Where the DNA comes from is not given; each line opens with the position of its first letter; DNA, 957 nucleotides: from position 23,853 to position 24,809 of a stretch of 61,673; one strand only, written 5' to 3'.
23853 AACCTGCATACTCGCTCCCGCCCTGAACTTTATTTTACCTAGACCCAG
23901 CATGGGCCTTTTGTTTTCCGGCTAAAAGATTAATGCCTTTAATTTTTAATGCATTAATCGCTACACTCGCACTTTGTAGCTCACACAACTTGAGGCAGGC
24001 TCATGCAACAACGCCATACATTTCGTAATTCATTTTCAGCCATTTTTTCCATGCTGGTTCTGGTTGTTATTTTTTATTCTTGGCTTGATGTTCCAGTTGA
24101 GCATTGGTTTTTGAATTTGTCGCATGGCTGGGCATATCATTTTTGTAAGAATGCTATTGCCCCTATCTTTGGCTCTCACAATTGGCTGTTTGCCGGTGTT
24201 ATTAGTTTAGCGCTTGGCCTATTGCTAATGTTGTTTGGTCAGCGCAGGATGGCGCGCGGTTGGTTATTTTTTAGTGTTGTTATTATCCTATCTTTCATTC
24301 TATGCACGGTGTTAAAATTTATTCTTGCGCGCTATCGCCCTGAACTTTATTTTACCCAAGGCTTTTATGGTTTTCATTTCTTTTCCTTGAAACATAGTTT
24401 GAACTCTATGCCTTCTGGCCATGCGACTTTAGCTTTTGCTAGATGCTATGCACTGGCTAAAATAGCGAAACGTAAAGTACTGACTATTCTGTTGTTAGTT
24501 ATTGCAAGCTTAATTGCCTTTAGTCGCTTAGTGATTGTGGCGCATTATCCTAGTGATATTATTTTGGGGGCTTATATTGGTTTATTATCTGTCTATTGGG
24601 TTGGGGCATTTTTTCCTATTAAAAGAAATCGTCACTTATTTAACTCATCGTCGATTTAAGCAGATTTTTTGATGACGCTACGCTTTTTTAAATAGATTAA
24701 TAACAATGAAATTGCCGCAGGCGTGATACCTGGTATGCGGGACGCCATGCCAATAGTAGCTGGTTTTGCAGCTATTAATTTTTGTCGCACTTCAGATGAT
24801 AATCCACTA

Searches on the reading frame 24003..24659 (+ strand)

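Call 13: search_protein_families(library=pfam, max_evalue=0.001, proteins=[window:24003-24659:+])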
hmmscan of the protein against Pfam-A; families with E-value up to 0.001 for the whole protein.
window:24003-24659:+ (218 aa): 3 families
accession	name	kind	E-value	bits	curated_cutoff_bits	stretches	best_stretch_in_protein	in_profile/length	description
PF01569.27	PAP2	-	2e-21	76.6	27.2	1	88-203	3-124/130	PAP2 superfamily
PF14378.12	PAP2_3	-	1.8e-07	31.6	27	1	72-198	46-189/190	PAP2 superfamily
PF14360.12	PAP2_C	-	7.8e-06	26.8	27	1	136-198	6-70/74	PAP2 superfamily C-terminal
